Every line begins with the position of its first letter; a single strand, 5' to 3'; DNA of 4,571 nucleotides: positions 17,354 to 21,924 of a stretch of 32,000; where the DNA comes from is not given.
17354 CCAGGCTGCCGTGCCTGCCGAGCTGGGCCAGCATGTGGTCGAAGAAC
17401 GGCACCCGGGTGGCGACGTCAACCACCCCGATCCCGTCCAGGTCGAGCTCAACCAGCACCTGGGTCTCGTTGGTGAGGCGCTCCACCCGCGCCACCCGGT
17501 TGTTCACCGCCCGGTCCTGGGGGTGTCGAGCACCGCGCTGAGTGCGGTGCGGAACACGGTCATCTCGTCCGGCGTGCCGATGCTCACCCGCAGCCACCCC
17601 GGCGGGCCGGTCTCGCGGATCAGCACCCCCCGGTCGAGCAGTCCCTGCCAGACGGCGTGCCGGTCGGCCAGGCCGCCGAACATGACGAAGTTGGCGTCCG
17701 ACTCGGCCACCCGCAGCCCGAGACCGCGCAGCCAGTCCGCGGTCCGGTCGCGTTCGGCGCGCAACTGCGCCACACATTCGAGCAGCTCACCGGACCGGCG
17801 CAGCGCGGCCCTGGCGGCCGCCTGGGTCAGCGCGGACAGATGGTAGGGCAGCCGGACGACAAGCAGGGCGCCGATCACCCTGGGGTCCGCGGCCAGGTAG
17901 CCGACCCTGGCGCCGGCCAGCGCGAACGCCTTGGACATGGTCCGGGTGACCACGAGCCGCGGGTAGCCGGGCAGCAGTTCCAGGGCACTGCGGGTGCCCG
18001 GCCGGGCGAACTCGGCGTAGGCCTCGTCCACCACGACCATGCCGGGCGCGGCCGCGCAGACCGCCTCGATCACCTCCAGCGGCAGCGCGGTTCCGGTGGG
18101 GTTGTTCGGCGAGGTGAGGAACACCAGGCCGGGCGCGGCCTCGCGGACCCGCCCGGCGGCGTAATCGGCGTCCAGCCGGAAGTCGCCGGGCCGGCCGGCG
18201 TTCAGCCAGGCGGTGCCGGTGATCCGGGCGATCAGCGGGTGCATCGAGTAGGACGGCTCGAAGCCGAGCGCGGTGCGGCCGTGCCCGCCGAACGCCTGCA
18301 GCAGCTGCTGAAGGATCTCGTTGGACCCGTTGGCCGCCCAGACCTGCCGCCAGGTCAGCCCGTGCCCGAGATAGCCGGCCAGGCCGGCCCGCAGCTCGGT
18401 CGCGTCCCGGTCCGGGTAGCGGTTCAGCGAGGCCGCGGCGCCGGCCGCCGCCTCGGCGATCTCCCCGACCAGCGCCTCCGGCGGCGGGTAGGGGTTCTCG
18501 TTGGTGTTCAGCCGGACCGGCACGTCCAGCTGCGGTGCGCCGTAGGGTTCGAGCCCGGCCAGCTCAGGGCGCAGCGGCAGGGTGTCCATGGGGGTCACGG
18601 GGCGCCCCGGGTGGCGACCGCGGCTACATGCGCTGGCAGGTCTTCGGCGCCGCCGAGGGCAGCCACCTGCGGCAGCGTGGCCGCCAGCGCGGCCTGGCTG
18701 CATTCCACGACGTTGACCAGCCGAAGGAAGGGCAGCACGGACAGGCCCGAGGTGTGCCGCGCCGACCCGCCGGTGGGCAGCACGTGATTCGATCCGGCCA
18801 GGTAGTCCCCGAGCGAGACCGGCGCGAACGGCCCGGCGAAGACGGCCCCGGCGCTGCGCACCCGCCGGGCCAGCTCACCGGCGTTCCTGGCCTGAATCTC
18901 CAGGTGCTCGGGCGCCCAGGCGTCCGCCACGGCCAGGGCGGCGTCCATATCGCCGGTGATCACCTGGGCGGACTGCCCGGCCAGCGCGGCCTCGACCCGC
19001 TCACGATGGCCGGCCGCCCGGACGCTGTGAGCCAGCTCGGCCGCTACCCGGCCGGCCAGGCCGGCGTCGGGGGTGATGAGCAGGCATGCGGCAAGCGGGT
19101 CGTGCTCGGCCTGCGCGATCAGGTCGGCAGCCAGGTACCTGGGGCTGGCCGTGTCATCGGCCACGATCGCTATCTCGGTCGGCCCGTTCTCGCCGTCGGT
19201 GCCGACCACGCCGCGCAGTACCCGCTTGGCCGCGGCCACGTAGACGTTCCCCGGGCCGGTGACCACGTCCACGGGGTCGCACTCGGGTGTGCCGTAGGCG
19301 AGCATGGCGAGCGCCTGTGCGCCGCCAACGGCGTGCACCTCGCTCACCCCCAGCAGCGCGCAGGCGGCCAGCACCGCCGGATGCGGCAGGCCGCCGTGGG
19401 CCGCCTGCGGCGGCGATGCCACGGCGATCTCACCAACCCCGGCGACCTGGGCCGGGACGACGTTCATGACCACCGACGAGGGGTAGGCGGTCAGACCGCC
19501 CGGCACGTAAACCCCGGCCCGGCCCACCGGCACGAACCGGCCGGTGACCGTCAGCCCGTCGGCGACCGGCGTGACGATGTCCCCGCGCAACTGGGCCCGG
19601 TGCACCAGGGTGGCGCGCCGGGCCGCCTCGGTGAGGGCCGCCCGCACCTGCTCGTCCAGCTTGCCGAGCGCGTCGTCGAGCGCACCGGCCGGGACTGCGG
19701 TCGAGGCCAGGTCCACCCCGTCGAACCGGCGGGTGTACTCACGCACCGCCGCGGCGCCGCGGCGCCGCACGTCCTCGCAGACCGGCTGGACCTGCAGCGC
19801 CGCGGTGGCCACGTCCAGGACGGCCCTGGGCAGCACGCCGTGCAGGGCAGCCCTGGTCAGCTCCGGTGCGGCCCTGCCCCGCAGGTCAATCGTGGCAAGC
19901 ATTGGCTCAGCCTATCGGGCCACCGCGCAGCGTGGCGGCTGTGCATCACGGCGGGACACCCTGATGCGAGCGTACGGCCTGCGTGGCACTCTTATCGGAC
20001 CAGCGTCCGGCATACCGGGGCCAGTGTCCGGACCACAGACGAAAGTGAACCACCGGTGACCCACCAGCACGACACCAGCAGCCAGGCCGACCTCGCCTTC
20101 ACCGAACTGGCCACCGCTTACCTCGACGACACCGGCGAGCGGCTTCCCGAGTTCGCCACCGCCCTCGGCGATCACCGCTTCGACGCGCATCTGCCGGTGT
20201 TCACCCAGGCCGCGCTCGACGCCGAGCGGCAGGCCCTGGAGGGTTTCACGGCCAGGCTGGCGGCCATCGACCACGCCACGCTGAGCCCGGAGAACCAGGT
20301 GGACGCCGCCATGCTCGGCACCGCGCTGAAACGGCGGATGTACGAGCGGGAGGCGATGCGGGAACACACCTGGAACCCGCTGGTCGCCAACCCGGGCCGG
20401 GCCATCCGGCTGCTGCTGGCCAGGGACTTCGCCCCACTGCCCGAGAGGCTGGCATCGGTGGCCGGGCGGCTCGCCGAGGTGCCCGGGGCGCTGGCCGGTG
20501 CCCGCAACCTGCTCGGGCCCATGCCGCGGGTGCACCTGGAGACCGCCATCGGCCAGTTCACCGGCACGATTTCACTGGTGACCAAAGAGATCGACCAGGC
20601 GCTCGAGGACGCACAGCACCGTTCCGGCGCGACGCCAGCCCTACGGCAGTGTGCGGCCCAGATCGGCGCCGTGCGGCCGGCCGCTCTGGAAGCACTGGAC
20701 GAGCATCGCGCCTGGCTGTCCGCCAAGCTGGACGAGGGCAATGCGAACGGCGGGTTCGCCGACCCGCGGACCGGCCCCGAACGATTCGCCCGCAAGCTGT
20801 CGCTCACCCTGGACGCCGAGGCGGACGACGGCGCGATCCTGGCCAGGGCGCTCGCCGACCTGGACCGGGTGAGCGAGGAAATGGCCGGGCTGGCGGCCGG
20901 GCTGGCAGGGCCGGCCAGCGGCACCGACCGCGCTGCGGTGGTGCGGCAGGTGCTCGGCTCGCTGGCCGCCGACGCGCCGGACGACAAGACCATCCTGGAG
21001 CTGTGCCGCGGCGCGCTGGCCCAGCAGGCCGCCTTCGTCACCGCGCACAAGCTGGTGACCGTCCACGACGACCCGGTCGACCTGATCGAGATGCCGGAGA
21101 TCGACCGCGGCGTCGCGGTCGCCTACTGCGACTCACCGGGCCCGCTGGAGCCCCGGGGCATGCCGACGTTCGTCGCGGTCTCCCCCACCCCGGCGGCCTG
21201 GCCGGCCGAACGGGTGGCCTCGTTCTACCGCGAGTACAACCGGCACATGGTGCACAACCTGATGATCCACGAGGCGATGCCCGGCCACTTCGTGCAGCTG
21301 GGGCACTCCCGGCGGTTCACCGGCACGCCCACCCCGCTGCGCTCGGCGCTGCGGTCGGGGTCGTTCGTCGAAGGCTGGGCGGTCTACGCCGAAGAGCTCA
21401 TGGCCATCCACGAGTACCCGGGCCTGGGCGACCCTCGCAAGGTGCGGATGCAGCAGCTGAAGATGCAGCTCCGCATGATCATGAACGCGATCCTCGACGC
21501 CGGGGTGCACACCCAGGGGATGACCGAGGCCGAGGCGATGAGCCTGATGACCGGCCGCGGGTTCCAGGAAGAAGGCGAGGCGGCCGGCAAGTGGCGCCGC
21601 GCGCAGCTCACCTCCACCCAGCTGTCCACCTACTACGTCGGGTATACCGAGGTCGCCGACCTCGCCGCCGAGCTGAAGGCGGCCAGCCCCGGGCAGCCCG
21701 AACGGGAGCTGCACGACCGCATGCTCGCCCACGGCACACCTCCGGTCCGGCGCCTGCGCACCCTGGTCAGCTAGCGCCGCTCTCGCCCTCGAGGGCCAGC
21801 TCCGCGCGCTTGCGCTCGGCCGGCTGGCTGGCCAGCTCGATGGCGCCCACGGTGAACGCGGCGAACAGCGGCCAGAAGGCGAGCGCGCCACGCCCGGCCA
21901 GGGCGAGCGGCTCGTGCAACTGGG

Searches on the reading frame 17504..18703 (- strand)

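Call 63: search_protein_families(library=pfam, proteins=[window:17504-18703:-], max_evalue=0.00001)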
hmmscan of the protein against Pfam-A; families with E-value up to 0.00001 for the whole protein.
window:17504-18703:- (399 aa): 1 family
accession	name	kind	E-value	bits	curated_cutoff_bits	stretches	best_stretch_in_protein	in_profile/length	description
PF00155.27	Aminotran_1_2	-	4.4e-60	204.2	19.7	1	63-386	4-359/361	Aminotransferase class I and II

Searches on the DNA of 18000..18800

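Call 7: search_rna_families(source=window, start=18000, end=18800, threshold=evalue, max_evalue=10, show_alignments=2)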
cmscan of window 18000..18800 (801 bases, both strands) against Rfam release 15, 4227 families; matches with E-value up to 10: 3.
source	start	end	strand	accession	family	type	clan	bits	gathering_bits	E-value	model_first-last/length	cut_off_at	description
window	18410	18470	+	RF03196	mir-6790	Gene; miRNA;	-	16.5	78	3.1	1-63/63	no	mir-6790 microRNA precursor family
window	18435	18469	+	RF01340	CRISPR-DR29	Gene; CRISPR;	-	14.5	39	7.3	1-37/37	no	CRISPR RNA direct repeat element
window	18417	18471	-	RF02940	COG3860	Cis-reg;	-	12.4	42.5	4.9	1-54/54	no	COG3860 RNA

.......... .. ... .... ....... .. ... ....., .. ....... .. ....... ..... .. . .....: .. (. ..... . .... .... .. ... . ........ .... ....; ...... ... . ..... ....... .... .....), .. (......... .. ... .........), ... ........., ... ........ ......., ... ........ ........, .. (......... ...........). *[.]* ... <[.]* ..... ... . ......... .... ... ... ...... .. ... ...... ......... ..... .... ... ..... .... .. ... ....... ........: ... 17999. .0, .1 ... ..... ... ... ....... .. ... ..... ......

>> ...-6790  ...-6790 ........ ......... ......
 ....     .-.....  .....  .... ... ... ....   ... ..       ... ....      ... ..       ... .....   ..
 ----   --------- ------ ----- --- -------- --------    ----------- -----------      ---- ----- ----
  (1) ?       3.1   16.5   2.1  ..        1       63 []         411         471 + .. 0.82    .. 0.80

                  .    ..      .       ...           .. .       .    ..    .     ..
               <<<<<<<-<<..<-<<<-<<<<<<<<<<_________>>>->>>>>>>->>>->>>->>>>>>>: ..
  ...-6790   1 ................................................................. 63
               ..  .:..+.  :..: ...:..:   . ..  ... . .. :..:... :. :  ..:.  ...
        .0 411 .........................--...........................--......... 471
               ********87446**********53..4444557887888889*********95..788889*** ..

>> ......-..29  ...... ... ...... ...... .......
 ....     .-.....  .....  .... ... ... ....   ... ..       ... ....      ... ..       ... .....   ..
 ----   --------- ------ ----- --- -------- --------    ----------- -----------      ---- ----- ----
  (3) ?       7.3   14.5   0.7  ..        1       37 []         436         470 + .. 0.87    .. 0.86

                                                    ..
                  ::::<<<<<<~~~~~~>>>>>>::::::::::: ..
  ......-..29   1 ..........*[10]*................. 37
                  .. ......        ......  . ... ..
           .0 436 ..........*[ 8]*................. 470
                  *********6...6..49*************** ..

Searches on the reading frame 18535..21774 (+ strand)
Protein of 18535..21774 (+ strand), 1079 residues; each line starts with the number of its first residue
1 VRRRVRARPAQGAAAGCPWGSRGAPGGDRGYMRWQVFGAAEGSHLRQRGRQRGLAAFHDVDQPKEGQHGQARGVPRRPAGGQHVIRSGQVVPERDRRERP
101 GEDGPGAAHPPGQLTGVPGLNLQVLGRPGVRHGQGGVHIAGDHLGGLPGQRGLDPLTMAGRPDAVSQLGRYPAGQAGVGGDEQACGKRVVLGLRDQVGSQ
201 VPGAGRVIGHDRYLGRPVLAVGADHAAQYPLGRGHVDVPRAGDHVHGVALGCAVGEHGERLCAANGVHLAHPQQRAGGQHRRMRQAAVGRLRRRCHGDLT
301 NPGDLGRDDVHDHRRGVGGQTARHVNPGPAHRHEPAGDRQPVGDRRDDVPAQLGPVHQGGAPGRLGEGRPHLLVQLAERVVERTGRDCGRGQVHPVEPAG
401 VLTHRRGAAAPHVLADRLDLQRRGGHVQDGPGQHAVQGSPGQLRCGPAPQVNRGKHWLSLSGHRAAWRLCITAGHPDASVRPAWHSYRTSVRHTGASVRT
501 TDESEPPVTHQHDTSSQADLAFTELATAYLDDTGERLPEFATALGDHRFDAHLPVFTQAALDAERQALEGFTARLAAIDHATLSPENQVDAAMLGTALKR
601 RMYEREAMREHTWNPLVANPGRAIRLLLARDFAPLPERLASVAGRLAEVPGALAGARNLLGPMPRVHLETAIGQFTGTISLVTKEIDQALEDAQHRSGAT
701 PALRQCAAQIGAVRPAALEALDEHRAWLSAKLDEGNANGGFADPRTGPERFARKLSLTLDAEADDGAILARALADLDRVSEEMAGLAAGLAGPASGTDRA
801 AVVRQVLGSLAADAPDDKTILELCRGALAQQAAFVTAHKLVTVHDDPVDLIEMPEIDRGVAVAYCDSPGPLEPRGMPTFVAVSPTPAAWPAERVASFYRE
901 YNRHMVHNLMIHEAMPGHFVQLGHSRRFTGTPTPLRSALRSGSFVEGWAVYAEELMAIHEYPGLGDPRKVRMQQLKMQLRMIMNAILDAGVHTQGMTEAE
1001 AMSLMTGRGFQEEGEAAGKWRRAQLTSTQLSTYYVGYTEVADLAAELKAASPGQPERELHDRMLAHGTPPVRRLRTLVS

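Call 9: search_protein_families(library=pfam, proteins=[window:18535-21774:+])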
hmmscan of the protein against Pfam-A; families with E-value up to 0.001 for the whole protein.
window:18535-21774:+ (1079 aa): 1 family
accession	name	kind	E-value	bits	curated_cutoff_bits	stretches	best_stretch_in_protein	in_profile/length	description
PF05960.17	DUF885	-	7.9e-93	313.3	32.4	1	538-1078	1-532/532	Bacterial protein of unknown function (DUF885)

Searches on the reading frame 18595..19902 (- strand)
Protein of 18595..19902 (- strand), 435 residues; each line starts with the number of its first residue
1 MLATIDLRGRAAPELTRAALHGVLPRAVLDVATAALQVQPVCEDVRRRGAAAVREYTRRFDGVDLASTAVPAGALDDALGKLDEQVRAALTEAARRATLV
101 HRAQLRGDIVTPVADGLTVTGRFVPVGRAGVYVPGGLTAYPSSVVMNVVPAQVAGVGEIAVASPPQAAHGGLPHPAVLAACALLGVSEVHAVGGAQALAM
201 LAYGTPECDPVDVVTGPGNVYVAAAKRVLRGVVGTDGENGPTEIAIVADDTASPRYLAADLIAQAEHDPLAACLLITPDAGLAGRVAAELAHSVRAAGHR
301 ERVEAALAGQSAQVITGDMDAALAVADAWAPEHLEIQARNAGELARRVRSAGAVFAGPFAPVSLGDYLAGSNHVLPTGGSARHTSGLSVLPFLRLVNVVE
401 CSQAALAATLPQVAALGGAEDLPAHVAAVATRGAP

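Call 63: search_protein_families(library=pfam, proteins=[window:18595-19902:-], max_evalue=0.00001)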
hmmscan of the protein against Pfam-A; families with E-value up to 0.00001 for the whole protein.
window:18595-19902:- (435 aa): 1 family
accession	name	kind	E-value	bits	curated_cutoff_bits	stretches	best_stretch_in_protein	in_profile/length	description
PF00815.25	Histidinol_dh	-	1e-138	463.2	27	1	27-432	4-410/411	Histidinol dehydrogenase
